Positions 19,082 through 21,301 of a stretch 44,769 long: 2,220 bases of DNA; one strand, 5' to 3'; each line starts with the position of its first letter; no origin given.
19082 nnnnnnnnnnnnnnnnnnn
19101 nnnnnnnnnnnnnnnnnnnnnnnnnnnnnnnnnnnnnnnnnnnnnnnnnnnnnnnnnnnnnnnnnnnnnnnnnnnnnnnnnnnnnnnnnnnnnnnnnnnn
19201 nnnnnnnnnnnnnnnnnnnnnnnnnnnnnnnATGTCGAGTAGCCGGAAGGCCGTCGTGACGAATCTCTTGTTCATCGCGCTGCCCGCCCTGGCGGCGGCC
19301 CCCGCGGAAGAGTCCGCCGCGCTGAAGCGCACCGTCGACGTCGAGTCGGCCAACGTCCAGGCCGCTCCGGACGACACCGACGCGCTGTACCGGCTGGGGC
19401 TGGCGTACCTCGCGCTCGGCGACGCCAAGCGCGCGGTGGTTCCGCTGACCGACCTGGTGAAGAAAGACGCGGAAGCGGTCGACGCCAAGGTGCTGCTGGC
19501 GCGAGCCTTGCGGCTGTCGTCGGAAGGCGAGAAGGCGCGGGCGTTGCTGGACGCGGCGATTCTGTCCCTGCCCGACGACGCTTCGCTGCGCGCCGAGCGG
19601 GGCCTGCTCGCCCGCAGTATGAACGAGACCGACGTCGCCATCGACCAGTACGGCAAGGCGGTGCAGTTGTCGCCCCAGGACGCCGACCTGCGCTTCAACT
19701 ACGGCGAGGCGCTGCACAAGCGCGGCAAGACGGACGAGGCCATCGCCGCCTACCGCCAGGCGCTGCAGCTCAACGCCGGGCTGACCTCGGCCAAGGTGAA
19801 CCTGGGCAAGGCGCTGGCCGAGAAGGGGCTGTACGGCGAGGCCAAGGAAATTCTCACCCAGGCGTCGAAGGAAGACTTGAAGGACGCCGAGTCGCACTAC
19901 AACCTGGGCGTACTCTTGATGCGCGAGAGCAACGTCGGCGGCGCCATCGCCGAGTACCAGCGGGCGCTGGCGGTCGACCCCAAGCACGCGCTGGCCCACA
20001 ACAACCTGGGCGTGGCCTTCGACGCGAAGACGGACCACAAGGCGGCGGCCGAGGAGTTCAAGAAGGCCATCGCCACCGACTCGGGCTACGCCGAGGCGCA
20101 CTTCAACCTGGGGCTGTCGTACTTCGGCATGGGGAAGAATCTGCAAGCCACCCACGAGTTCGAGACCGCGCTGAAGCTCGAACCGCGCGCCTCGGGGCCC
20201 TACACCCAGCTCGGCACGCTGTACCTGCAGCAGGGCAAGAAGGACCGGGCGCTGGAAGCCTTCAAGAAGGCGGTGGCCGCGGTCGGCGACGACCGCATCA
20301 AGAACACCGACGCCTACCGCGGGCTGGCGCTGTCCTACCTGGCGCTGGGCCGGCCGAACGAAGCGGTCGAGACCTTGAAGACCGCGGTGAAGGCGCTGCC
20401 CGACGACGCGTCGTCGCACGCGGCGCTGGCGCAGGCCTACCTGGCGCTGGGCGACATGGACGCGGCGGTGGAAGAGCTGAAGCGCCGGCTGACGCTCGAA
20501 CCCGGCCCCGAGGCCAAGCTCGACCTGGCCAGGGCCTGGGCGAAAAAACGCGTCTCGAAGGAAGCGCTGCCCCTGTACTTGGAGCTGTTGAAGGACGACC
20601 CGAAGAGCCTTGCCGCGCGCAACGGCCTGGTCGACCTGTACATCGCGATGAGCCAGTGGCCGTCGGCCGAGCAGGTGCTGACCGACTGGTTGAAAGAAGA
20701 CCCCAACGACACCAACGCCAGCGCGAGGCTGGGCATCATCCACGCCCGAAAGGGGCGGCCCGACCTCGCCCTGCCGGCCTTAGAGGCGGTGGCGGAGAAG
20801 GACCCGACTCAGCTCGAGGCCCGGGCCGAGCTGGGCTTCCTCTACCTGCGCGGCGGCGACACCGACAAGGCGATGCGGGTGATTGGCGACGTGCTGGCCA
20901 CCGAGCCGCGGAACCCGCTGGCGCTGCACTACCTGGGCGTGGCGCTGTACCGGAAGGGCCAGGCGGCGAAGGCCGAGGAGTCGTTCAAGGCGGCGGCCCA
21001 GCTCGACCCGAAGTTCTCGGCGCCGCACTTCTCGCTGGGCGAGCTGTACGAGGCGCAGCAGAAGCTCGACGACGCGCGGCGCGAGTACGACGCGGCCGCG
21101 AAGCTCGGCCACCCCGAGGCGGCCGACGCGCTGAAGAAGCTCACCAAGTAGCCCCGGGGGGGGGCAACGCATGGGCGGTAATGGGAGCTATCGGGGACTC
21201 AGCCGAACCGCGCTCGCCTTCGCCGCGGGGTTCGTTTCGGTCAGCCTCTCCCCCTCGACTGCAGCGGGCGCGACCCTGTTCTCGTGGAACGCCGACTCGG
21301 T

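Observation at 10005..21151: Nine-gene translationally coupled Glt/Nfs-like operon with a non-canonical gene order and no motor genes in view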

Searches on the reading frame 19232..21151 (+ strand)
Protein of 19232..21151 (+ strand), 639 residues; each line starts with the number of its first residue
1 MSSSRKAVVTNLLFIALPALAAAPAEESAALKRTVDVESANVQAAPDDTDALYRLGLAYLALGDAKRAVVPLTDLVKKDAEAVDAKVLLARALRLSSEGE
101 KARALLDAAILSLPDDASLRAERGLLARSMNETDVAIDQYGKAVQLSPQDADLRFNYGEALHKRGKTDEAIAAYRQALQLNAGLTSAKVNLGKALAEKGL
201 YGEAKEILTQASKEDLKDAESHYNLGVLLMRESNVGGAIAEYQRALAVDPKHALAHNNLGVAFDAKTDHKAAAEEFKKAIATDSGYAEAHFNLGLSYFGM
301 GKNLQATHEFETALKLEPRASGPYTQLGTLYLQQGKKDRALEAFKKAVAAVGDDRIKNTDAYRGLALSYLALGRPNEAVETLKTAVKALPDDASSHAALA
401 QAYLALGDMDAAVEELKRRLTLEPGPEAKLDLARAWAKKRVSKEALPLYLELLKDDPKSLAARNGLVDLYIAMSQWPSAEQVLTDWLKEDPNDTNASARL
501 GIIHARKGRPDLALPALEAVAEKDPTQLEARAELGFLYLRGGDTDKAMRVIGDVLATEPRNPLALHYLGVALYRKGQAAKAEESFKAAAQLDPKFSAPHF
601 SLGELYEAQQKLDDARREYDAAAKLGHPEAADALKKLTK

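Call 4: search_protein_families(library=pfam, proteins=[window:19232-21151:+], max_evalue=0.01)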
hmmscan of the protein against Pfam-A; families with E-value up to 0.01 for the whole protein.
window:19232-21151:+ (639 aa): 34 families (the best 25 are shown)
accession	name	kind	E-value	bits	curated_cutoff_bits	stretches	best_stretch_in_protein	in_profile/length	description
PF13432.12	TPR_16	-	1.3e-63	211.4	32.7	8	123-182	3-62/65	Tetratricopeptide repeat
PF07719.23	TPR_2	-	7.1e-63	204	27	7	563-594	2-33/34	Tetratricopeptide repeat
PF14559.12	TPR_19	-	1.3e-62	208.4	25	9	443-497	8-62/68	Tetratricopeptide repeat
PF13431.12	TPR_17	-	9.8e-55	178.7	24.4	3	140-172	2-34/34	Tetratricopeptide repeat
PF00515.34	TPR_1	-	3.4e-54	179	27.8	6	158-181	8-31/34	Tetratricopeptide repeat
PF13181.12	TPR_8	-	7.4e-51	166.4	25.7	3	151-182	1-32/34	Tetratricopeptide repeat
PF13414.12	TPR_11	-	1e-50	169.6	26.8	6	158-199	1-42/42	TPR repeat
PF13428.12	TPR_14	-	5.5e-45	147.6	23.5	4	360-401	2-43/44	Tetratricopeptide repeat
PF13424.12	TPR_12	-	3.1e-33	114.2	30.1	5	324-389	6-75/77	Tetratricopeptide repeat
PF13174.12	TPR_6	-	2.8e-26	90.8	26.3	1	50-79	1-30/33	Tetratricopeptide repeat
PF13371.12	TPR_9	-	5.1e-26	90.9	35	3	535-593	2-60/73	Tetratricopeptide repeat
PF13176.12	TPR_7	-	2.1e-25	87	27.9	0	395-427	1-33/36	Tetratricopeptide repeat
PF23914.1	TPR_CcmH_CycH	-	7.4e-22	78.3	42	3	486-591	42-150/158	Cytochrome c-type biogenesis protein H TPR domain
PF12895.13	ANAPC3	-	4.5e-21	75.3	27.2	2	360-417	25-80/82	Anaphase-promoting complex, cyclosome, subunit 3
PF14561.12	TPR_20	-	5.5e-17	62.3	25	1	39-84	12-57/90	Tetratricopeptide repeat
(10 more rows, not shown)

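Call 5: search_protein_families(library=ncbifam, proteins=[window:19232-21151:+], max_evalue=0.01)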
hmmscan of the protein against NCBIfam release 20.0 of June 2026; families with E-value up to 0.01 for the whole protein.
window:19232-21151:+ (639 aa): 41 families (the best 25 are shown)
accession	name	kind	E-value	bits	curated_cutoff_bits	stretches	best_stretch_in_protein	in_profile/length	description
NF040959.1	MamA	equivalog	6.4e-70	234.7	200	6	190-348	42-200/204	magnetosome protein MamA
TIGR02917.1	PEP_TPR_lipo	equivalog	1.6e-62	211.6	312.2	4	452-638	355-540/899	XrtA/PEP-CTERM system TPR-repeat protein PrsT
TIGR02521.1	type_IV_pilW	equivalog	1.6e-54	184.9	154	6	100-180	48-128/234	type IV pilus biogenesis/stability protein PilW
NF033762.1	social_mot_Tgl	equivalog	3.1e-44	151.2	225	4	483-634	54-207/252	social motility TPR repeat lipoprotein Tgl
NF033758.1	gliding_GltE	equivalog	3.9e-37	128.2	225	2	124-358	127-362/411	adventurous gliding motility TPR repeat lipoprotein GltE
TIGR02552.1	LcrH_SycD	equivalog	1.7e-28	99.1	104.8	4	285-355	50-120/136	SycD/LcrH family type III secretion system chaperone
NF033920.0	C39_PA2778_fam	equivalog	6.8e-27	94.5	150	5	129-213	168-252/255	PA2778 family cysteine peptidase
NF052415.1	T3SS_chap_SctY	equivalog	1.8e-26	92.7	70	5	327-421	12-105/106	type III secretion apparatus assembly chaperone SctY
NF008391.2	PRK11189.1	equivalog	3.6e-24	85.8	250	3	283-393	61-167/297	lipoprotein NlpI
TIGR02795.1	tol_pal_ybgF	equivalog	2.9e-23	82.7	90.1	1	327-398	45-115/119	tol-pal system protein YbgF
NF047507.1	TPR_BatC_Lepto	exception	9.2e-23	80.8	175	3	205-260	82-137/214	TPR repeat-containing protein BatC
NF008520.0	PRK11447.1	equivalog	5.4e-22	77.5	858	5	366-424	276-334/1157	cellulose synthase complex outer membrane protein BcsC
NF002725.1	PRK02603.1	equivalog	9.7e-22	77.8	143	2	199-275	49-128/173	photosystem I assembly protein Ycf3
NF008757.0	PRK11788.1-5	equivalog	4.3e-21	75.5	363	3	366-494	42-175/388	lipopolysaccharide assembly protein LapB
NF008755.0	PRK11788.1-3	equivalog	1.4e-17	64.2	430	1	131-287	50-214/388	lipopolysaccharide assembly protein LapB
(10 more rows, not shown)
